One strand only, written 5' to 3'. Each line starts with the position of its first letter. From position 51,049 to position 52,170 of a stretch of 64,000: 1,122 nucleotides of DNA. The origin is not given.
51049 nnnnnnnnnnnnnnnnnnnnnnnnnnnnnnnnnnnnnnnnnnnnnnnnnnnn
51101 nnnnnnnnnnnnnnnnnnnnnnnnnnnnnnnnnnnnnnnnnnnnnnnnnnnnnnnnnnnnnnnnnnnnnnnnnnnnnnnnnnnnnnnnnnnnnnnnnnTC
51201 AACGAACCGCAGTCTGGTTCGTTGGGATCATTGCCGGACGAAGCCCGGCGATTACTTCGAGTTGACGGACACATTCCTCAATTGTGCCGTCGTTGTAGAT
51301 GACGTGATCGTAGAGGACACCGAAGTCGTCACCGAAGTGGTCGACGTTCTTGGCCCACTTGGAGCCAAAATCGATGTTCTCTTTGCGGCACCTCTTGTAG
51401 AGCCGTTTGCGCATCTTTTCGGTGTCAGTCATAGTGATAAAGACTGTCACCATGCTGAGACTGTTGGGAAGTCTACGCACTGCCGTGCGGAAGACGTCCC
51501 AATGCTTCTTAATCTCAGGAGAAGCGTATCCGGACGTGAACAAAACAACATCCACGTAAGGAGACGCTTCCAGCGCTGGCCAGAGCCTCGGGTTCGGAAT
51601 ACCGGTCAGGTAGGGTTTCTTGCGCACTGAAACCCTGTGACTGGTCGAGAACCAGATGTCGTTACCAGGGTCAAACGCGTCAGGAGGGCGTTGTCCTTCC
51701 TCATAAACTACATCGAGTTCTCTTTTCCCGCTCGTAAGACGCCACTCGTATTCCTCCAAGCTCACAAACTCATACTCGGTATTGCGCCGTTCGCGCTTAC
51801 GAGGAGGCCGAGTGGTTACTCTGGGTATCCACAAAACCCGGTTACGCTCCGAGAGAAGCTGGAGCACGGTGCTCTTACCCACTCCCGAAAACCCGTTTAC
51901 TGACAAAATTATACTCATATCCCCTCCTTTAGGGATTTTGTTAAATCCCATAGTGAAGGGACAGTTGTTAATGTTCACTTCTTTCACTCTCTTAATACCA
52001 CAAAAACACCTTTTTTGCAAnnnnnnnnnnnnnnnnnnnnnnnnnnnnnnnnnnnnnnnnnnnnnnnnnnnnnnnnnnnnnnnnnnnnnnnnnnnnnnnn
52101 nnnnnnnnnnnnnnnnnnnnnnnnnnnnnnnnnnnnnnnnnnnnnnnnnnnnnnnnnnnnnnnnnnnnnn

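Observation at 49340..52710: Two-component operon interrupted by a GC-rich guanylate-kinase-like gene and a NUDIX gene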

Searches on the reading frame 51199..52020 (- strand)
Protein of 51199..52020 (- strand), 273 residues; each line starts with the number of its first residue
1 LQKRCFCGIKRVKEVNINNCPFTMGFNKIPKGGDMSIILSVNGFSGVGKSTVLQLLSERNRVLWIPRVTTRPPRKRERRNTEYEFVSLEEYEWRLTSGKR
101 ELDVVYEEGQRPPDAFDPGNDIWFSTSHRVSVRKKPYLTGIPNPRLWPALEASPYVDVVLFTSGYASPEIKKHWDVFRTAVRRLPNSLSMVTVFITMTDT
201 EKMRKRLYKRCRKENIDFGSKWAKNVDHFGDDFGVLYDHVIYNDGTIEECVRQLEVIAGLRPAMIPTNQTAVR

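Call 3: search_protein_families(library=pfam, proteins=[window:51199-52020:-], max_evalue=0.01)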
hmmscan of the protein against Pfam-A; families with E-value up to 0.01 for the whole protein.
window:51199-52020:- (273 aa): 4 families
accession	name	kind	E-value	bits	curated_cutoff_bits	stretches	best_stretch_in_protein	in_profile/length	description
PF00625.27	Guanylate_kin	-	9.8e-08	32.3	25.2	1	42-92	8-60/182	Guanylate kinase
PF01712.25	dNK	-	2.4e-06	27.9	27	1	39-217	1-150/203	Deoxynucleoside kinase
PF13238.12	AAA_18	-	0.0024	18.8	29.4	0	41-60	3-22/128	AAA domain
PF06732.16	Pescadillo_N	-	0.0029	17.6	28.6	1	170-217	114-161/273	Pescadillo N-terminus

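Call 4: search_protein_families(library=ncbifam, proteins=[window:51199-52020:-], max_evalue=0.01)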
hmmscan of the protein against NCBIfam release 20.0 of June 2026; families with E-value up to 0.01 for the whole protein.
window:51199-52020:- (273 aa): 4 families
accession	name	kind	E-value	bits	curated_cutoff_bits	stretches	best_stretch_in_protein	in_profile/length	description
TIGR03263.1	guanyl_kin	equivalog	1.6e-13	50.7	160.45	1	40-97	5-63/180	guanylate kinase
NF011325.0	PRK14738.1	equivalog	1e-08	34.7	263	1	37-93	14-71/206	guanylate kinase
NF011324.0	PRK14737.1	equivalog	1.4e-05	24.9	318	1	42-97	11-67/187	guanylate kinase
TIGR02322.1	phosphon_PhnN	equivalog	0.00025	20.8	156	0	183-254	104-172/179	phosphonate metabolism protein/1,5-bisphosphokinase (PRPP-forming) PhnN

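Call 9: find_homologous_proteins(query=window:51199-51918:-, max_evalue=0.001)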
Query window:51199-51918:- (239 aa): 39 proteins with E <= 0.001 among 491 candidates.
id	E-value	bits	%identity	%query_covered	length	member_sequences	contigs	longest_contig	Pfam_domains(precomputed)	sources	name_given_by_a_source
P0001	3.1e-160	549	100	100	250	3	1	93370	PF00625.28,PF01712.26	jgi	-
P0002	5.6e-67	244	65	73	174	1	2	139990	-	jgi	jgi:UDP-2,3-diacylglucosamine pyrophosphatase LpxH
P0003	4.0e-53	198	46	96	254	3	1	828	-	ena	-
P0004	1.3e-6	46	43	23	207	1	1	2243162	PF00625.28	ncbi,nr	ncbi:MAG: guanylate kinase [Anaerolineales bacterium]|nr:MAG: guanylate kinase [Anaerolineales bacte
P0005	6.9e-6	44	27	92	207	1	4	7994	PF00625.28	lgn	-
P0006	1.7e-5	42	39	36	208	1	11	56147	PF00625.28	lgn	-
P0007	2.0e-5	42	39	36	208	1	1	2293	PF00625.28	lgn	-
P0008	2.1e-5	42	39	36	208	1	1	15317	PF00625.28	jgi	jgi:guanylate kinase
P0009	2.1e-5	42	39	36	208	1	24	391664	PF00625.28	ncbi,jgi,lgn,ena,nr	ncbi:MAG: guanylate kinase [Anaerolinea sp.]|nr:guanylate kinase [Anaerolinea sp.]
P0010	2.1e-5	42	25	92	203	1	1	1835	PF13671.13,PF00625.28,PF13238.13,PF13191.13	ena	-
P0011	2.8e-5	42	28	92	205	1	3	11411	PF00625.28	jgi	jgi:guanylate kinase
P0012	2.9e-5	42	28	92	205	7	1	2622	PF13671.13,PF00625.28,PF13238.13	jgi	jgi:guanylate kinase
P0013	3.0e-5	42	25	92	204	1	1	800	PF13671.13,PF00625.28,PF13191.13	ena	-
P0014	3.5e-5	41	36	45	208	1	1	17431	PF00625.28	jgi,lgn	-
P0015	3.6e-5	41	38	36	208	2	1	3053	PF00625.28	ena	-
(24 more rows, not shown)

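Call 10: find_encoding_contigs(protein=window:51199-51918:-, flank=10000, max_places=10)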
Protein window:51199-51918:- (239 aa): 2 contigs read that carry it; 2 places shown.
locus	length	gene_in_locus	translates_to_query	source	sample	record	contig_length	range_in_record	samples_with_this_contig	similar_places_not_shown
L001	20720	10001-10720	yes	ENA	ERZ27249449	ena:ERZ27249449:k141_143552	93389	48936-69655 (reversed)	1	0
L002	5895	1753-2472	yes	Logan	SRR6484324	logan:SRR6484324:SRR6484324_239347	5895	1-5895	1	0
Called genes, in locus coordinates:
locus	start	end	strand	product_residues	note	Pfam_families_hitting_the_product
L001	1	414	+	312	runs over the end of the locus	PF14088:DUF4268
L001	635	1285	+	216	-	-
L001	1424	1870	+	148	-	-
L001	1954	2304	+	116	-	-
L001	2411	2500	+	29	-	-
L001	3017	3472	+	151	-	-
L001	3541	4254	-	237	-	PF01988:VIT1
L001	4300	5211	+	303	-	PF03462:PCRF, PF00472:RF-1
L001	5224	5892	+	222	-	PF00005:ABC_tran, PF02463:SMC_N (weak), PF13304:AAA_21 (weak)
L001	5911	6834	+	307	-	PF18075:FtsX_ECD, PF02687:FtsX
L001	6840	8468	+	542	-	PF06418:CTP_synth_N, PF07722:Peptidase_C26 (faint), PF00117:GATase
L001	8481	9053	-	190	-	-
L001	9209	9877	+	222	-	PF00072:Response_reg, PF00486:Trans_reg_C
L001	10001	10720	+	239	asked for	PF00625:Guanylate_kin (faint), PF01712:dNK (faint)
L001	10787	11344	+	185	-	PF00293:NUDIX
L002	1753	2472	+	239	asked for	PF00625:Guanylate_kin (faint), PF01712:dNK (faint)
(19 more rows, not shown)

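Call 11: find_encoding_contigs(protein=P0002, flank=10000, max_places=6)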
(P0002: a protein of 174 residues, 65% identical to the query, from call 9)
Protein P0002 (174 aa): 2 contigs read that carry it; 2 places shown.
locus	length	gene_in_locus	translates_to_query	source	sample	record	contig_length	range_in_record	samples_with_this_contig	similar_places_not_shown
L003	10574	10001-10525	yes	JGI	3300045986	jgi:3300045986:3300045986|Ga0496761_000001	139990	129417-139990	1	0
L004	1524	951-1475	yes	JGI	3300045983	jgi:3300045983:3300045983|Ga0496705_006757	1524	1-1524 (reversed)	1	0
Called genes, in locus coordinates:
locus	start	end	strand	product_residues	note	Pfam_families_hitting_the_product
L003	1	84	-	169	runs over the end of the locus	PF01988:VIT1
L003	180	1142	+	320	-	PF16326:ABC_tran_CTD (weak), PF03462:PCRF, PF00472:RF-1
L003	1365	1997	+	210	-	-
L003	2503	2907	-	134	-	PF22296:bAvd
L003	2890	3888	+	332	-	PF00078:RVT_1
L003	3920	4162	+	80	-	PF04014:MazE_antitoxin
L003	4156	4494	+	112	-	PF02452:PemK_toxin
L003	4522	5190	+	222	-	PF00931:NB-ARC (faint), PF02463:SMC_N (weak), PF00005:ABC_tran, PF13304:AAA_21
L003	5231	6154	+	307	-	PF18075:FtsX_ECD, PF02687:FtsX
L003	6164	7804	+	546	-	PF06418:CTP_synth_N, PF00117:GATase, PF07722:Peptidase_C26 (weak)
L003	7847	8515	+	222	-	PF00072:Response_reg, PF00486:Trans_reg_C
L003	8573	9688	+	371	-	PF00989:PAS (weak), PF13188:PAS_8, PF13426:PAS_9, PF00512:HisKA, PF02518:HATPase_c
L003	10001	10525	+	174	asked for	-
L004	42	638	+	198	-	PF02518:HATPase_c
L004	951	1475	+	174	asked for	-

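Call 12: find_encoding_contigs(protein=P0003, flank=10000, max_places=6)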
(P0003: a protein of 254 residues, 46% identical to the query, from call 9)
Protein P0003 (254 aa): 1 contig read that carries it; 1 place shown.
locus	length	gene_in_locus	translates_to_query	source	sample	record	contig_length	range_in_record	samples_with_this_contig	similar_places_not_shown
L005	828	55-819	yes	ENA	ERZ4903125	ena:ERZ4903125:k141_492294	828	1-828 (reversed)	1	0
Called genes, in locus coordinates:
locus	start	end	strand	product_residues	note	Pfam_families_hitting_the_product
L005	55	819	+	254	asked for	-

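Call 21: find_related_loci(query=A2, collection=genome_contigs, flank=10000)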
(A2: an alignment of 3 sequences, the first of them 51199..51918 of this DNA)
Query A2 (239 aa) in genome_contigs; peptide patterns used: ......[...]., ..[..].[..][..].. (x = any residue, [..] = any of these).
73 stretches matched a pattern; 10 encode a relative of the query (tblastn E <= 1e-3); 10 distinct loci.
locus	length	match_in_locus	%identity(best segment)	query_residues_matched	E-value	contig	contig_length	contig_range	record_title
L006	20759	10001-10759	46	1-229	1e-51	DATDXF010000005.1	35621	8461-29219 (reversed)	MAG TPA_asm: Candidatus Paceibacterota bacterium isolate SMAG_U8131 k141_1288427, whole genome shotgun sequence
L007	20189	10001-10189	38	3-64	1e-7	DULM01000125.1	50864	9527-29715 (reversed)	MAG TPA_asm: Syntrophomonadaceae bacterium isolate AS04akNAM_115 33513_AS04, whole genome shotgun sequence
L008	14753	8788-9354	27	3-239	2e-7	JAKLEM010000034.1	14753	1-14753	MAG: Candidatus Auribacterota bacterium isolate RA.bin133 RA.bin133_34, whole genome shotgun sequence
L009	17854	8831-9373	27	2-223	7e-7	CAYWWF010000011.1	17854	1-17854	MAG TPA_asm: uncultured Oscillospiraceae bacterium isolate SRP242652_co1_178 genome assembly, contig: NODE_2727_length_1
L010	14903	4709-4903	37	2-65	3e-6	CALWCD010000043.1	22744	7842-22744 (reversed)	MAG: uncultured Clostridia bacterium isolate BRZ_AG__bin39 genome assembly, contig: BRZ_AG__NODE_3341_length_22744_cov_5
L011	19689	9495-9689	37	2-65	2e-6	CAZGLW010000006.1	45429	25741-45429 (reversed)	MAG TPA_asm: uncultured Acutalibacter sp. isolate SRP222994_co1_93 genome assembly, contig: NODE_1361_length_45429_cov_6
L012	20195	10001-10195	35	2-65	7e-6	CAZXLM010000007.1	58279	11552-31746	MAG TPA_asm: uncultured Acutalibacter sp. isolate SRP287540_co2_6 genome assembly, contig: NODE_404_length_58279_cov_11.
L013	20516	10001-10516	25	4-220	7e-6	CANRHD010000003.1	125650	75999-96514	MAG: uncultured Clostridia bacterium isolate Lapin-022__bin52 genome assembly, contig: Lapin-022__NODE_117_length_125650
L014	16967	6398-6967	29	5-224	2e-15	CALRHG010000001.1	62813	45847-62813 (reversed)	MAG: Candidatus Nomurabacteria bacterium isolate MaH-09apr19-135 genome assembly, contig: MaH-09apr19-C833, whole genome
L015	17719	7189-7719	24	2-223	5e-5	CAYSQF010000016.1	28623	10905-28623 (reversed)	MAG TPA_asm: uncultured Acutalibacter sp. isolate SRP222994_co1_21 genome assembly, contig: NODE_3115_length_28623_cov_6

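Call 28: search_protein_representatives(alignment_id=A2)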
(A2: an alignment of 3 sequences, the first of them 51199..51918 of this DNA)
Query: 3 sequences, 229 profile positions. Proteins with E-value up to 0.001 (for the whole library): 527; up to 1e-10: 29; up to 1e-30: 4. The best 150 are listed.
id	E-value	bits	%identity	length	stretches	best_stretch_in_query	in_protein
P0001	1.4e-131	453.4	-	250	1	1-228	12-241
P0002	4.2e-98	343.9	-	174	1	51-223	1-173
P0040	3.3e-39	151.2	-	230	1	5-224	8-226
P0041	1.3e-36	142.7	-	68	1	161-228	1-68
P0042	2.7e-30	122.0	-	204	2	102-225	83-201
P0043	7.0e-29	117.4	-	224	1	11-227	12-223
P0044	5.0e-22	95.0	-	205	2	97-228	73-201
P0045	8.7e-21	90.9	-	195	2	5-61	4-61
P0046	1.4e-19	87.0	-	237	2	97-224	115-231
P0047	1.8e-18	83.4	-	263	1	7-224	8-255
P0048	4.3e-18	82.1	-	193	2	85-226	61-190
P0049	1.5e-17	80.4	-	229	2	153-220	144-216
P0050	2.5e-17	79.6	-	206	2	153-224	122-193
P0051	3.8e-17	79.0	-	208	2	87-224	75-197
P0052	7.7e-17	78.0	-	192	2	93-224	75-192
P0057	1.2e-14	70.8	-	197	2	149-220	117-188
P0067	3.0e-10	56.4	-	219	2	153-220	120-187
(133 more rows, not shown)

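Call 33: find_related_loci(query=A4, collection=metagenome_contigs, flank=6000)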
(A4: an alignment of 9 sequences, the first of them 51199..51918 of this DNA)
Query A4 (239 aa) in metagenome_contigs; peptide patterns used: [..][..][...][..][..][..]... (x = any residue, [..] = any of these).
82 stretches matched a pattern; 5 encode a relative of the query (tblastn E <= 1e-3); 5 distinct loci.
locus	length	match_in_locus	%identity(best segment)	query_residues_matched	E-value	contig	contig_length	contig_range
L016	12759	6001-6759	46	1-229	2e-52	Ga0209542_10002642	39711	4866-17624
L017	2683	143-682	30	5-224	4e-23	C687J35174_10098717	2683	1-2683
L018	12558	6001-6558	31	5-226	2e-19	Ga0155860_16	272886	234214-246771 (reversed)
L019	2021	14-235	30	144-220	2e-8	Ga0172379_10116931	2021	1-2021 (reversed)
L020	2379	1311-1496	29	142-213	5e-5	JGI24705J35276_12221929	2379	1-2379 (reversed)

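Call 35: find_encoding_contigs(protein=P0040, flank=6000, max_places=3)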
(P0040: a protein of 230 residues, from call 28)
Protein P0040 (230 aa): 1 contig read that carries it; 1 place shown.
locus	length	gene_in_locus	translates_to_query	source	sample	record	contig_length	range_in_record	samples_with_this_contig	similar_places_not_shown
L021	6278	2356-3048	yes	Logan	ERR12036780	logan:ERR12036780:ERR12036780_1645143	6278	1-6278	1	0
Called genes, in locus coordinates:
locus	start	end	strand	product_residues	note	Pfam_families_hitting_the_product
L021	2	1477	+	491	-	?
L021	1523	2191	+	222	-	PF00072:Response_reg, PF00486:Trans_reg_C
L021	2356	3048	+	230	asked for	PF00625:Guanylate_kin (faint)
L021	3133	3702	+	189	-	PF00293:NUDIX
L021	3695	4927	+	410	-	PF01590:GAF (faint), PF13185:GAF_2 (faint), PF00512:HisKA, PF02518:HATPase_c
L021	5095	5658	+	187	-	PF04542:Sigma70_r2, PF08281:Sigma70_r4_2, PF04545:Sigma70_r4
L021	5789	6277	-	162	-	?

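Call 36: find_encoding_contigs(protein=P0043, flank=6000, max_places=3)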
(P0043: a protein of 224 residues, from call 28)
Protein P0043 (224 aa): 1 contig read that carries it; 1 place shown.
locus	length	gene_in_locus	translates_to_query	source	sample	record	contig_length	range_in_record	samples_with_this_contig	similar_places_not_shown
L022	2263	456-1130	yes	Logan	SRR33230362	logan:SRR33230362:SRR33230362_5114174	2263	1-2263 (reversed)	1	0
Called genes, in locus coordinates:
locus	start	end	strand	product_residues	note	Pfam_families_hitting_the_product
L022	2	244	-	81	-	?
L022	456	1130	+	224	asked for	PF00625:Guanylate_kin (faint)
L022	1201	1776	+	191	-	PF00293:NUDIX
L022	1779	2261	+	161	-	?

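Call 37: find_encoding_contigs(protein=P0052, flank=6000, max_places=3)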
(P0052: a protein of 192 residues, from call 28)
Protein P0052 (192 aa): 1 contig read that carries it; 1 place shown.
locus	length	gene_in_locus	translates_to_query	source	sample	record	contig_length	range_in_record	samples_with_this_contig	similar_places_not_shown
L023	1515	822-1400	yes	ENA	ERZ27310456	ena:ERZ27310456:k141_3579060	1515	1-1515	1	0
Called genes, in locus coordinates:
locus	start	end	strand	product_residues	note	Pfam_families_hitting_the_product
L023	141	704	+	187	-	-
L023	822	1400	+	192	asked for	-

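Call 38: find_encoding_contigs(protein=P0057, flank=6000, max_places=3)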
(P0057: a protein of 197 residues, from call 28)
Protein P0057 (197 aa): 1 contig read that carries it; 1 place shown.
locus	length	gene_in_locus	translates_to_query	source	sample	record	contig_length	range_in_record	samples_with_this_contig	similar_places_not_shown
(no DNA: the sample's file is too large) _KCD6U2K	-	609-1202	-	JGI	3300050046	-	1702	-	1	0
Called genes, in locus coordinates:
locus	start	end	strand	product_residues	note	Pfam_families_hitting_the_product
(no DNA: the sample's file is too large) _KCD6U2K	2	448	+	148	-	?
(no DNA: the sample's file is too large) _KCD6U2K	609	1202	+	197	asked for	PF00625:Guanylate_kin (weak)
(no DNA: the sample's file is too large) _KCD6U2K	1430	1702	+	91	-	?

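Call 39: find_encoding_contigs(protein=P0067, flank=6000, max_places=3)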
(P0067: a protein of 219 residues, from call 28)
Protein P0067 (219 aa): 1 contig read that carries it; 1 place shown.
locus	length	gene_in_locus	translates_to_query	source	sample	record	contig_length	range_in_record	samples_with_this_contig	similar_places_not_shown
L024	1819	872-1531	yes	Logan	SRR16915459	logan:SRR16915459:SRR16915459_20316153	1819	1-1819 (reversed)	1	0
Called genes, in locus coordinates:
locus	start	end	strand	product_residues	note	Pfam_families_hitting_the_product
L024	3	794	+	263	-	?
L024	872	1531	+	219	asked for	PF00625:Guanylate_kin (faint)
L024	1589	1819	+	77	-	?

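Call 44: search_solved_structures(query=A3, max_evalue=0.01, show_alignments=2)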
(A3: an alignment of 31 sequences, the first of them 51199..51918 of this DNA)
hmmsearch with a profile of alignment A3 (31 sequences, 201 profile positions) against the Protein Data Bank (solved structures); distinct sequences matched with E-value up to 0.01: 60.
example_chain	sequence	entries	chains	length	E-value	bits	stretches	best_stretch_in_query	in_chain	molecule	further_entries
3lnc_A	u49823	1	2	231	1.9e-25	92.6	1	6-196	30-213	Guanylate kinase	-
1znw_A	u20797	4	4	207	1.3e-22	83.4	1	6-192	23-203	Guanylate kinase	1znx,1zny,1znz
1s4q_A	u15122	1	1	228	1.5e-22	83.1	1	6-192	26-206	Guanylate kinase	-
28rz_A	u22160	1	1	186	1.7e-22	82.9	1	6-190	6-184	Guanylate kinase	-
1z8f_A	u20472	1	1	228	7.7e-22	80.8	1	6-192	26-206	Guanylate kinase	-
7luy_A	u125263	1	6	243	9.8e-22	80.5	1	8-182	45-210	Guanylate kinase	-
3tr0_A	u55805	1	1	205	1.2e-21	80.2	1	6-193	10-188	Guanylate kinase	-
7u5f_A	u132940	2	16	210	2.2e-20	76.1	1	8-192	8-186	Guanylate kinase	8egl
2j41_A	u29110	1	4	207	1.4e-19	73.4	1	6-179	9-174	GUANYLATE KINASE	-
4qrh_A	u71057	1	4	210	1.5e-19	73.3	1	6-179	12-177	Guanylate kinase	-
2an9_A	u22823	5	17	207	1.6e-19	73.3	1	8-196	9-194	Guanylate kinase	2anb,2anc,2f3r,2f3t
1s96_A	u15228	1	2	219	1.9e-19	73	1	8-196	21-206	Guanylate kinase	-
10sr_A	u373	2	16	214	1.1e-18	70.5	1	10-192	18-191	Guanylate kinase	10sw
6wct_A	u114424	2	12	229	2.3e-18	69.5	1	9-189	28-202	Guanylate kinase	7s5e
3tau_A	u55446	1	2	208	6.2e-18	68.1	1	6-195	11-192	Guanylate kinase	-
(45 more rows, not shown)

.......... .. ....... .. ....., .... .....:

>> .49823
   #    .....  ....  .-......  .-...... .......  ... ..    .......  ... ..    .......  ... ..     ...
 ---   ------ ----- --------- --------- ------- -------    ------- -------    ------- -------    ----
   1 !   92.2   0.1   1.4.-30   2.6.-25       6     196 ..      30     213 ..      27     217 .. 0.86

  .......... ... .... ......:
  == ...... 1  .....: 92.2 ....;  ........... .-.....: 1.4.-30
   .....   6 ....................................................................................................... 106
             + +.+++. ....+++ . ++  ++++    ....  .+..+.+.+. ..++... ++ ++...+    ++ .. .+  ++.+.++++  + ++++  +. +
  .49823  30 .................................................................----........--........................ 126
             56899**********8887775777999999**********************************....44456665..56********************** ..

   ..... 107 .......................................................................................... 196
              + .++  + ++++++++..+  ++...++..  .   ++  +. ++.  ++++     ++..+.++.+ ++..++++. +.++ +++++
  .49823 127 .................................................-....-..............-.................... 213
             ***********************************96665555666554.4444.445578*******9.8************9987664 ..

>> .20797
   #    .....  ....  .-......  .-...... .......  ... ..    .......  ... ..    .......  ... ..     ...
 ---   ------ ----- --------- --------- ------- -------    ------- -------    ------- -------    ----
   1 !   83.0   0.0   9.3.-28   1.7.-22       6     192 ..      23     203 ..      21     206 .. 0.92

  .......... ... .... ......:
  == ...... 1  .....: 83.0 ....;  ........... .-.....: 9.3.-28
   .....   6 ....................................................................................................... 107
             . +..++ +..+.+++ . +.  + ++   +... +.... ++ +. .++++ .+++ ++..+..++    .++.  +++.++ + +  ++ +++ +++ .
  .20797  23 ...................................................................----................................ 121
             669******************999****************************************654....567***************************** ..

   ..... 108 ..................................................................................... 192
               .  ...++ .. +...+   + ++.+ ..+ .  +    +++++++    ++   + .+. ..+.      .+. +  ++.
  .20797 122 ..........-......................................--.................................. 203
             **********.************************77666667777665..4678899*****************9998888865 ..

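Call 53: predict_structure(alignment_id=A5)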
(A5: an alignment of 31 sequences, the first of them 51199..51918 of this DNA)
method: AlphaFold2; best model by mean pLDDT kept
length: 239 residues; sequences in the alignment: 31
mean_pLDDT: 86.5   pTM: 0.84
mean pLDDT of the five models: 86.5, 86.5, 86.4, 85.4, 85.3
residues with pLDDT >= 90: 149; 70-90: 52; 50-70: 20; < 50: 18
segments of 3 or more residues with pLDDT < 50: 66-79, 237-239
pLDDT, mean of each block of 10 residues (from residue 1): 93 96 95 94 87 95 58 46 73 89 93 74 93 91 80 88 97 95 93 95 98 97 94 61
secondary structure, 60 per line:
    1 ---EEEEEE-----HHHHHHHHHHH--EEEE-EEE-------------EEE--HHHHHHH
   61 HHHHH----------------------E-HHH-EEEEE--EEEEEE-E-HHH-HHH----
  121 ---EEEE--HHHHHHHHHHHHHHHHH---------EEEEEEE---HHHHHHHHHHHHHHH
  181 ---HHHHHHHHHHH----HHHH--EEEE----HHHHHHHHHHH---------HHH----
elements in order: E4-9 H15-25 E28-31 E33-35 E49-51 H54-65 E94-98 E101-106 E124-127 H130-146 E156-162 H166-180 H184-194 H199-202 E205-208 H213-223
